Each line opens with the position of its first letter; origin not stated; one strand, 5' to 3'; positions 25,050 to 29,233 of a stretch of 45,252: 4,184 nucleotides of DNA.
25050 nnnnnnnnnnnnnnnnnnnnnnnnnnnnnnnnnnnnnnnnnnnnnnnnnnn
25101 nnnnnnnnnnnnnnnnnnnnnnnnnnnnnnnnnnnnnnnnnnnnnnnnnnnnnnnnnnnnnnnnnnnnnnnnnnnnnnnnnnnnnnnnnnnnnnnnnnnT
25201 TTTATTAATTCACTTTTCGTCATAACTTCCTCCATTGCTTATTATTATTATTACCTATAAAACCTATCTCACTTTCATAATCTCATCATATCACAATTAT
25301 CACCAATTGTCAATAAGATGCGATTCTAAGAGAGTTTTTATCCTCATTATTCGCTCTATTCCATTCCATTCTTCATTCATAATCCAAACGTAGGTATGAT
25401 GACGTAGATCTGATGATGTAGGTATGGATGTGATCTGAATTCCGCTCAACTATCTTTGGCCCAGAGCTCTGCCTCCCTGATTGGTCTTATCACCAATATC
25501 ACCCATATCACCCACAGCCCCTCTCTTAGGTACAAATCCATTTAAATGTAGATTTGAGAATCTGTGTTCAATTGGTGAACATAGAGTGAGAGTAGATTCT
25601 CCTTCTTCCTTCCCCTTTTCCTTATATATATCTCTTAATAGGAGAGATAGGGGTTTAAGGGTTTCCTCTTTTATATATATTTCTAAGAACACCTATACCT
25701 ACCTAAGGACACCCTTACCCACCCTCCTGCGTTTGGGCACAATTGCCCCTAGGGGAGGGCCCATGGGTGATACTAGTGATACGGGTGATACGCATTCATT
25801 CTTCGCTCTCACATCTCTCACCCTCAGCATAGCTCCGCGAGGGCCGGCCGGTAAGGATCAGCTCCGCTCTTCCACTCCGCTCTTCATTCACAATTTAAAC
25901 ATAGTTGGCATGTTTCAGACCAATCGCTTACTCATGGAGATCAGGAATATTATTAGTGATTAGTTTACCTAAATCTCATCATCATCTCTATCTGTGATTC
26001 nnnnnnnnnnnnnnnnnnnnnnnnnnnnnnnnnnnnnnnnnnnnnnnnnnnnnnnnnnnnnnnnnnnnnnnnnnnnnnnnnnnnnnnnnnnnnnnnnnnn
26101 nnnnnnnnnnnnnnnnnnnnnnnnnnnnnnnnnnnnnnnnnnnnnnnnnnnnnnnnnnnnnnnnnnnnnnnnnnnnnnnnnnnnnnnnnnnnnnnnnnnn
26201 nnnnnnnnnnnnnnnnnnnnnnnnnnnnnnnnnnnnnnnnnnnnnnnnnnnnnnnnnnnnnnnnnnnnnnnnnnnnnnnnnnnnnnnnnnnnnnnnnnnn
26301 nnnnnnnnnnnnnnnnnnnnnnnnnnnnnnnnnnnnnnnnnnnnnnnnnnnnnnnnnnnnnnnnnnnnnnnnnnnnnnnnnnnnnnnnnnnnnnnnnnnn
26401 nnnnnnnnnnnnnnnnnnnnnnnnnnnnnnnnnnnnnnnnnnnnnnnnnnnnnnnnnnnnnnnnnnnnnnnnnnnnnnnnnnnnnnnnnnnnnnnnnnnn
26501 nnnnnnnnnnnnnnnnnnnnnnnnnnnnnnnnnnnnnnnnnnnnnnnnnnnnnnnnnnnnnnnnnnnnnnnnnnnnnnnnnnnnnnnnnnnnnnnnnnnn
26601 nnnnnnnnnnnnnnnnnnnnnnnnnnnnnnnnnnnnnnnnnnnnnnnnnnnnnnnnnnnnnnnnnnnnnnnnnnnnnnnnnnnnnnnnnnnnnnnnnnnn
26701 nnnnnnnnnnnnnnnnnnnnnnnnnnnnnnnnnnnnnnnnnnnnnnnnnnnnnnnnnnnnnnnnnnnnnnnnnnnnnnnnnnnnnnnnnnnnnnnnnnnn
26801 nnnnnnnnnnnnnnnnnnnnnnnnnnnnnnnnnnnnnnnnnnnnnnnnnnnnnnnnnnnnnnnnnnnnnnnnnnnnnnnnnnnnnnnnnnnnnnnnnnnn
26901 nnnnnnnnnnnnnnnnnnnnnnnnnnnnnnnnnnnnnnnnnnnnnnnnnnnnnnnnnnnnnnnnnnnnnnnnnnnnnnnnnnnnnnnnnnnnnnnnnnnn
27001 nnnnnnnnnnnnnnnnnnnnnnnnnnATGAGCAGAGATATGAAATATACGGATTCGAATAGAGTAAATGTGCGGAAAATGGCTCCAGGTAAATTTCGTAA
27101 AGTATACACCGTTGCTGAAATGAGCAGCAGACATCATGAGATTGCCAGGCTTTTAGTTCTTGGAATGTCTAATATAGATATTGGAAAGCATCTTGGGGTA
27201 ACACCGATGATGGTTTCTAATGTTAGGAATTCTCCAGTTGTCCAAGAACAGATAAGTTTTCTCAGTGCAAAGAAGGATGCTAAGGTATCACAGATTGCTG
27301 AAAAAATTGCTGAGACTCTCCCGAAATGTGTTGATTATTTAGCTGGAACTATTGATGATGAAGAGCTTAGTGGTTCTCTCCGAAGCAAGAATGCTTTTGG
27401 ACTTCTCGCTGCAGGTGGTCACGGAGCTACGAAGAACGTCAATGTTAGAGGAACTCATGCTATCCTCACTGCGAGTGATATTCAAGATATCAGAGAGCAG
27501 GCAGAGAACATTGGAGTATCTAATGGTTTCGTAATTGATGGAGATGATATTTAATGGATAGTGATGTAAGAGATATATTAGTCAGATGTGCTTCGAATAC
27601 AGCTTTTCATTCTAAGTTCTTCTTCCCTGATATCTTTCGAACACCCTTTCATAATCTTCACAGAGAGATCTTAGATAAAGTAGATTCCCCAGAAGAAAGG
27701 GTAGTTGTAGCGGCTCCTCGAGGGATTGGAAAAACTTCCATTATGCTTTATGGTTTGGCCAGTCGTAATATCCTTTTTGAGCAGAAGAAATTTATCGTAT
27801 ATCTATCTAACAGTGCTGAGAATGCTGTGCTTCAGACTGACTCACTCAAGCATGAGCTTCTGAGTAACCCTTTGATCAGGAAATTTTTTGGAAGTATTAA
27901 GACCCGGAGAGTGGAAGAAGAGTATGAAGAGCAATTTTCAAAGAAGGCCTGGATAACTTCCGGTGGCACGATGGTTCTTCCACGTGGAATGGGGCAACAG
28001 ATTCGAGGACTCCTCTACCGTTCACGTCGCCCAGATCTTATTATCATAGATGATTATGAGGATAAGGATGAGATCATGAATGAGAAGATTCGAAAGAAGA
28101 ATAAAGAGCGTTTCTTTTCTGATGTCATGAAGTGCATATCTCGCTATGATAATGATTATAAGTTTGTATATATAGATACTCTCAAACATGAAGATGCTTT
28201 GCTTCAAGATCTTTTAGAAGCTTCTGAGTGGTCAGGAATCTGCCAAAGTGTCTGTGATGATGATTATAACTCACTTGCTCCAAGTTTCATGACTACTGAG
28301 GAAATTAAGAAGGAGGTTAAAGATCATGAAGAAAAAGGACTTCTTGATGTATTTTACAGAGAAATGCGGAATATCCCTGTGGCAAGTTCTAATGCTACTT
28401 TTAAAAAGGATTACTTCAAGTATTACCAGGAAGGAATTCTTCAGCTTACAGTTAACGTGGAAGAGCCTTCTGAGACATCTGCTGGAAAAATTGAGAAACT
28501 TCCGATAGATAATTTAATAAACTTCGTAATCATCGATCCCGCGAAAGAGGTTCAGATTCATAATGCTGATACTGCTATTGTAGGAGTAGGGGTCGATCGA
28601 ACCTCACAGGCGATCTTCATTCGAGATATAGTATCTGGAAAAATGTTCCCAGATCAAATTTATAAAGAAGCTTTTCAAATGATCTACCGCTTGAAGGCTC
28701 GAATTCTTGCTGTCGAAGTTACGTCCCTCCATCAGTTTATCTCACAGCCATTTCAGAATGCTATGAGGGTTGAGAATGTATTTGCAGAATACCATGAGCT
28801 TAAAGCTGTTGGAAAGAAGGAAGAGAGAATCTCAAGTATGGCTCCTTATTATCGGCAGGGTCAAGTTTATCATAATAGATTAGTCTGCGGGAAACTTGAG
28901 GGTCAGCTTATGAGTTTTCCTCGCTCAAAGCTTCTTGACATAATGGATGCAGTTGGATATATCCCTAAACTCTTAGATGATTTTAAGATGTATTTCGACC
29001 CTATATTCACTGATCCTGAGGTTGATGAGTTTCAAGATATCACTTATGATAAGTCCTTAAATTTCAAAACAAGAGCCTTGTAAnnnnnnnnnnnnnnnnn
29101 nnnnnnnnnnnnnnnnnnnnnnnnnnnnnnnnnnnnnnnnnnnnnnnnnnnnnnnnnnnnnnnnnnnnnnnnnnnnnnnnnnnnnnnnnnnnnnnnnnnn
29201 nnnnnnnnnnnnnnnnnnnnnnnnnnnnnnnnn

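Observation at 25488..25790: Inverted triple arrays of GTGATA 9-mers flanking a 249-bp AT-rich, hairpin-bearing core: candidate origin (or pac) site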

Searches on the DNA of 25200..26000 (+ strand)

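Call 7: search_dna_similar(query=window:25200-26000:+, collection=phages, mode=distant, max_rows=30)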
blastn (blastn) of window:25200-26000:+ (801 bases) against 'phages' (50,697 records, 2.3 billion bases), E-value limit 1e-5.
No match.

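Call 107: search_rna_families(source=window, start=25200, end=26000, threshold=evalue, max_evalue=1)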
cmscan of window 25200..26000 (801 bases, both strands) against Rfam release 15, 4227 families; matches with E-value up to 1: 1.
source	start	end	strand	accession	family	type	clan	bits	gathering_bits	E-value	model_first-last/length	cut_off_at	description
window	25544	25655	-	RF01639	ceN49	Gene; snRNA; snoRNA; HACA-box;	-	17.2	65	0.7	1-134/134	no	Caenorhabditis snoRNA ceN49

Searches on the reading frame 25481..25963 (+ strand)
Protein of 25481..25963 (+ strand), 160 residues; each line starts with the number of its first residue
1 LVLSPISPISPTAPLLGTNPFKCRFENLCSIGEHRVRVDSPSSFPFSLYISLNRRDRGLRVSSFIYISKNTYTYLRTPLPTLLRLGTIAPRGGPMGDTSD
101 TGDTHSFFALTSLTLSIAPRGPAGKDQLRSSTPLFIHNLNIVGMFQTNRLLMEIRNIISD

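Call 9: search_protein_families(library=phrogs, proteins=[window:25481-25963:+], max_evalue=0.01)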
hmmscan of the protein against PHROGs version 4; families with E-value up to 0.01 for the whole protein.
window:25481-25963:+ (160 aa): 0 families

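Call 10: search_protein_families(library=pfam, proteins=[window:25481-25963:+], max_evalue=0.01)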
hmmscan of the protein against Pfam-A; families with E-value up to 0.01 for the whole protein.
window:25481-25963:+ (160 aa): 0 families

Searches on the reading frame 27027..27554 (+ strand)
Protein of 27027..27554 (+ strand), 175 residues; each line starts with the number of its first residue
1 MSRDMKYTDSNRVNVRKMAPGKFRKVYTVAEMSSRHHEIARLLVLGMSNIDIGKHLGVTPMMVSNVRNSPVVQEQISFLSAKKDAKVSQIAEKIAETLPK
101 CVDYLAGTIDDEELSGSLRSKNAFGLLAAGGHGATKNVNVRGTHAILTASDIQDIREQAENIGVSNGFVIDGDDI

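Call 9: search_protein_families(library=phrogs, proteins=[window:27027-27554:+], max_evalue=0.01)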
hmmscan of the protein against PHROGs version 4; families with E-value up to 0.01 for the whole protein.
window:27027-27554:+ (175 aa): 2 families
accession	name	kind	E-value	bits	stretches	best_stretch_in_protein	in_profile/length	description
phrog_7061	-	DNA, RNA and nucleotide metabolism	0.002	19.6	0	44-66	42-64/70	HTH DNA binding protein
phrog_3855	-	DNA, RNA and nucleotide metabolism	0.0084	17.5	0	29-65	62-98/115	HTH DNA binding protein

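Call 10: search_protein_families(library=pfam, proteins=[window:27027-27554:+], max_evalue=0.01)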
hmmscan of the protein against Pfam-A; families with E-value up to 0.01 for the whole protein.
window:27027-27554:+ (175 aa): 1 family
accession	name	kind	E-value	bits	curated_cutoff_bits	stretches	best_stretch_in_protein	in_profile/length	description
PF00196.25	GerE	-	0.0069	16.4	23.5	0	32-64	3-35/57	Bacterial regulatory proteins, luxR family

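Call 82: search_protein_families(library=ncbifam, proteins=[window:27027-27554:+], max_evalue=0.01)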
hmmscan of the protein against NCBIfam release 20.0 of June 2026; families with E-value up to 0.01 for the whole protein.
window:27027-27554:+ (175 aa): 1 family
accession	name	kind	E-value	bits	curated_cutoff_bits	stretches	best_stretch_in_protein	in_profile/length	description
NF038181.1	reg_ATPase_IniR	equivalog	0.0025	16.2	750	1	10-59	747-794/827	isoniazid response ATPase/transcriptional regulator IniR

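Call 115: find_homologous_proteins(query=window:27027-27554:+, max_evalue=0.00001)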
Query window:27027-27554:+ (175 aa): 63 proteins with E <= 0.00001 among 243 candidates.
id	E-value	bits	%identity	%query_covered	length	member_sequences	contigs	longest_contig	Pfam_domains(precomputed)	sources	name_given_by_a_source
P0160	2.7e-102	357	97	98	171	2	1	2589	-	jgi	-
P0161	1.2e-85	303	78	100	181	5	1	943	-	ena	-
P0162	1.2e-85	303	80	96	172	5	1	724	-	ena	-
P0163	3.8e-73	263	69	95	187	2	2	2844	-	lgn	-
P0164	4.4e-73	263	72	95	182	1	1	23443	-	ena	-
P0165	2.7e-66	240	64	94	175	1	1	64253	-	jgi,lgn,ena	-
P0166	5.6e-65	236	64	97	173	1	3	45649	-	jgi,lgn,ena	-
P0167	1.5e-63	232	77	81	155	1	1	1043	-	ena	-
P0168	5.7e-63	230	64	98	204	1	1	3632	PF00196.26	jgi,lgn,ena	-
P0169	3.6e-61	224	61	97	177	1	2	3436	-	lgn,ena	-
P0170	4.8e-59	217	63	89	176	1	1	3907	-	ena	-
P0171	1.2e-58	216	67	86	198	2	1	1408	-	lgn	-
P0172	1.3e-57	212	66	85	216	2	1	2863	-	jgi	-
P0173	3.4e-56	208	61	94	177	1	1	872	-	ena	-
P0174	6.0e-56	207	60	91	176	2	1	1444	-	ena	-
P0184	5.0e-41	158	47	89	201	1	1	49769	-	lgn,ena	-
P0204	2.0e-21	95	38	95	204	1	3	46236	-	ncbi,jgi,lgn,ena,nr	ncbi:MAG TPA: hypothetical protein VMW50_03565 [Dehalococcoidia bacterium]|nr:hypothetical protein [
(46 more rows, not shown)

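Call 116: find_encoding_contigs(protein=P0165, flank=4500, max_places=1)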
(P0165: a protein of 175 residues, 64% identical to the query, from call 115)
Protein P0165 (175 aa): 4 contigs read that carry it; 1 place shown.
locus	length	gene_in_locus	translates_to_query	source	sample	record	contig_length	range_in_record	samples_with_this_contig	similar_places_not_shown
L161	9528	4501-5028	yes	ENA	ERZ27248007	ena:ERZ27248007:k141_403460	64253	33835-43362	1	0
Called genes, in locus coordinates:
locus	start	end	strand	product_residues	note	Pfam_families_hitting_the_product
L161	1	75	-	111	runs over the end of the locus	-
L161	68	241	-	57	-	-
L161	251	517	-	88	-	-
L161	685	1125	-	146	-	-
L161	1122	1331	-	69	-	-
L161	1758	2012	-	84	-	-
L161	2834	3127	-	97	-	-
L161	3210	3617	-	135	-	-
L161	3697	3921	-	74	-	-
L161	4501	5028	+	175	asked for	-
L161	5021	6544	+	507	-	PF03237:Terminase_6N (faint)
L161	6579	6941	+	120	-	-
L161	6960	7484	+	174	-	-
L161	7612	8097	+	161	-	-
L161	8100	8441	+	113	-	-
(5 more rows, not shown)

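Call 117: find_encoding_contigs(protein=P0184, flank=4500, max_places=1)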
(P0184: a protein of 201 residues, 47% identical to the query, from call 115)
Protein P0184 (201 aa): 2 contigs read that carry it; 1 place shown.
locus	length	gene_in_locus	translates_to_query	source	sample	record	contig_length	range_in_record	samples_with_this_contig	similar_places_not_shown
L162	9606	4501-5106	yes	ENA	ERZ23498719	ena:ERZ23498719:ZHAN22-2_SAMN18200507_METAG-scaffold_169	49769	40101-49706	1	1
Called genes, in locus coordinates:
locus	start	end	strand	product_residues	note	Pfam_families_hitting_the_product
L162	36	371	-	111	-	-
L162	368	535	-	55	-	-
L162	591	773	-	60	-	-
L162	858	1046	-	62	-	-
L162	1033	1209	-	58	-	-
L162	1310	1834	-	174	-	-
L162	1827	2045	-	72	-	-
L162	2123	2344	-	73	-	-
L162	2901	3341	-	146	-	-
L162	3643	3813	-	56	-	-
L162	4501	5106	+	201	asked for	-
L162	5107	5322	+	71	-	-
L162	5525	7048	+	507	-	-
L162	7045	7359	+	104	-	-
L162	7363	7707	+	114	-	-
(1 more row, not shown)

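Call 118: find_encoding_contigs(protein=P0204, flank=4500, max_places=1)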
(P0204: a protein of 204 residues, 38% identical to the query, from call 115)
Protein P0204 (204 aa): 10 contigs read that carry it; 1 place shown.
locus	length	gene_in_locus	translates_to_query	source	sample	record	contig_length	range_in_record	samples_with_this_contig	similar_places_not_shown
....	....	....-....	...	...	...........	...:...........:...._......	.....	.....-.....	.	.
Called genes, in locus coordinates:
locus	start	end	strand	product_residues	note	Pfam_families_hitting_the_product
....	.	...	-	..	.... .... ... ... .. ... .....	-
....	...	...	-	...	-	-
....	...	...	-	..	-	-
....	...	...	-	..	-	-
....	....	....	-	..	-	-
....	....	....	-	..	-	-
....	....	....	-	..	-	-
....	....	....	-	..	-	-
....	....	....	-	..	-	-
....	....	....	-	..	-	-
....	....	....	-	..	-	-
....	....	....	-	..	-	-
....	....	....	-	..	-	-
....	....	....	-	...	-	-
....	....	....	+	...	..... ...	-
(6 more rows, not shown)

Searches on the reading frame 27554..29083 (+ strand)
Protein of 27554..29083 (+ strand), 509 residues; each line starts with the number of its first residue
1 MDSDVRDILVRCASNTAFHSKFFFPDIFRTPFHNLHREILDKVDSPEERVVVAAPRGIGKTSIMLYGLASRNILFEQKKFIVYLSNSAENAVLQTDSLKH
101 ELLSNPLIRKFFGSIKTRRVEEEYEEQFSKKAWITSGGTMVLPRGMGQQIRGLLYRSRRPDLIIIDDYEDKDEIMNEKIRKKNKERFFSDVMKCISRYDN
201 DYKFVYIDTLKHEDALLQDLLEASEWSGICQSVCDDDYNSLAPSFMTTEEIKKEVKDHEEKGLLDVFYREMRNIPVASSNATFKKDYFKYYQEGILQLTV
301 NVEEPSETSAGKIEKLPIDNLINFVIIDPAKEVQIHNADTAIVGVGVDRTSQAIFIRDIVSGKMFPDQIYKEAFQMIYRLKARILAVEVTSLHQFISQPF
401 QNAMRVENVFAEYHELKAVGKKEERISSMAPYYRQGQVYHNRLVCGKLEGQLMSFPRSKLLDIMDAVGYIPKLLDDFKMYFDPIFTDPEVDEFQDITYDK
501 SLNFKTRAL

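Call 9: search_protein_families(library=phrogs, proteins=[window:27554-29083:+], max_evalue=0.01)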
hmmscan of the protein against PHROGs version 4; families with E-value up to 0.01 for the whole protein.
window:27554-29083:+ (509 aa): 4 families
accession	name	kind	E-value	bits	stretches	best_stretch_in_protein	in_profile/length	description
phrog_38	-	head and packaging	2e-63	216.3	1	17-469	274-698/760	terminase large subunit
phrog_14112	-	unknown function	1.8e-08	35.2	1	49-192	104-244/247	-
phrog_4758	-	head and packaging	1e-06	29.3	1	40-209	49-206/243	terminase large subunit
phrog_19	-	DNA, RNA and nucleotide metabolism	0.0058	16.5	0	43-84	349-387/621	DnaB-like replicative helicase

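Call 10: search_protein_families(library=pfam, proteins=[window:27554-29083:+], max_evalue=0.01)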
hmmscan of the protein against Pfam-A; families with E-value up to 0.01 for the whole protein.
window:27554-29083:+ (509 aa): 0 families

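Call 22: find_related_loci(query=window:27554-29083:+, collection=viral_contigs, flank=6000)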
Query window:27554-29083:+ (509 aa) in viral_contigs; peptide patterns used: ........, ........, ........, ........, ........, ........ (x = any residue, [..] = any of these).
34 stretches matched a pattern; 7 encode a relative of the query (tblastn E <= 1e-3); 7 distinct loci.
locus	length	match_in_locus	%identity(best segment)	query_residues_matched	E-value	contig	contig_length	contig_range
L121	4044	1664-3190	94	1-509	0e+0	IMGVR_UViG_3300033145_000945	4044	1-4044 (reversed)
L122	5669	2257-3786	80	1-509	0e+0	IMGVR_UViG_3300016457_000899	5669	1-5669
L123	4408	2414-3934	78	1-509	0e+0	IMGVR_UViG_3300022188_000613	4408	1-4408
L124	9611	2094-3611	75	1-505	0e+0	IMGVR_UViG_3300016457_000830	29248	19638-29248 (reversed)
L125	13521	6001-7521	36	3-503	4e-93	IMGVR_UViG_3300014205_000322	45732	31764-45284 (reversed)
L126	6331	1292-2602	23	10-468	2e-17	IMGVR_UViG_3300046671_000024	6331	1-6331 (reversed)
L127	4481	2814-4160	22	2-468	6e-17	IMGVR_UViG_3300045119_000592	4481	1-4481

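Call 47: search_dna_similar(query=window:27554-29083:+, collection=phages, mode=protein, max_rows=15)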
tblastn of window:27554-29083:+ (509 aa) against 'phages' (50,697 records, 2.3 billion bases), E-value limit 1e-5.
Records with a match: 37; places in all: 37; records where one place covers at least 80% of the query: 8.
Best place of each record, by identity: <60% 37.
By first word of the organism name: Pseudomonas 16; Bacillus 5; Caudoviricetes 2; Bacteriophage 2; Faecalibacterium 2; Desulfofustis 1; Microcystis 1; Clostridium 1; Caulobacter 1; Polaromonas 1; and 5 more.
By host as written in the record: Pseudomonas aeruginosa 12; - 7; Bacillus alcalophilus CGMCC 1.3604 3; Faecalibacterium prausnitzii 2; Bacillus sp. (in: Bacteria) 1; Microcystis elabens 1; Enterocloster clostridioformis 1; Caulobacter sp. 1; and 9 more.
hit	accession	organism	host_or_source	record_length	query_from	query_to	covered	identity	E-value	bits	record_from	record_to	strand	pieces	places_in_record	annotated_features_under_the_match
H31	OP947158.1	Desulfofustis phage LS06-2018-MD01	-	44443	4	481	94%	46.3%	1e-133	432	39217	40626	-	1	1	terminase large subunit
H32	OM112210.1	Bacillus phage PK2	Bacillus sp. (in: Bacteria)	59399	32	467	86%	26.1%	7e-16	87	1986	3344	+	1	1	terminase large subunit protein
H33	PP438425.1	Microcystis phage Mel-JY34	Microcystis elabens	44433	13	467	89%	23.8%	5e-16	87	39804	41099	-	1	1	terminase large subunit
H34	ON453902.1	Clostridium phage Villandry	Enterocloster clostridioformis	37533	29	467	86%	24.5%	2e-15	86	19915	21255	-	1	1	terminase large subunit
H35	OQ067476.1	Caulobacter phage Kuura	Caulobacter sp.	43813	55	477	83%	25.3%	2e-14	82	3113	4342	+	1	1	putative large terminase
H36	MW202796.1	Caudoviricetes sp.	Manatee Spring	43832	30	475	88%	23.8%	2e-19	98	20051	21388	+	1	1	terminase large subunit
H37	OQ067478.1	Polaromonas phage Tiera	Polaromonas sp.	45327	1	469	92%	22.4%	6e-10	68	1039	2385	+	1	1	putative large terminase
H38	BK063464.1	Mushuvirus mushu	Oscillospiraceae sp. ER4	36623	49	478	84%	22.2%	7e-11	71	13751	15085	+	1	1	terminase large subunit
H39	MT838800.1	Bacteriophage sp.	human fecal samples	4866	49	442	77%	23.2%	5e-14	81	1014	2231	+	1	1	record has no annotation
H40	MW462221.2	Campylobacter phage CAM-P21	Campylobacter coli CAN 10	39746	11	410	79%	22.8%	5e-7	59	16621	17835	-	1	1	hypothetical protein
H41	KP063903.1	Bacillus phage BalMu-1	Bacillus alcalophilus CGMCC 1.3604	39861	18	395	74%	23.2%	5e-8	62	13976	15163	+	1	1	hypothetical protein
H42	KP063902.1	Bacillus phage BalMu-1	Bacillus alcalophilus CGMCC 1.3604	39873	18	395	74%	23.2%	5e-8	62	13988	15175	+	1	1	hypothetical protein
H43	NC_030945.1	Bacillus phage BalMu-1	Bacillus alcalophilus CGMCC 1.3604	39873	18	395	74%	23.2%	5e-8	62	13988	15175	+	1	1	terminase large subunit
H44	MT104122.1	Sporosarcina phage Lietuvens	Sporosarcina aquimarina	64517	32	438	80%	21.3%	7e-6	55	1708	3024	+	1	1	terminase large subunit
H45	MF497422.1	Vibrio phage vB_VspS_VS-ABTNL-3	Vibrio splendidus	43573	12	316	60%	26.3%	5e-10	69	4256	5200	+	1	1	hypothetical protein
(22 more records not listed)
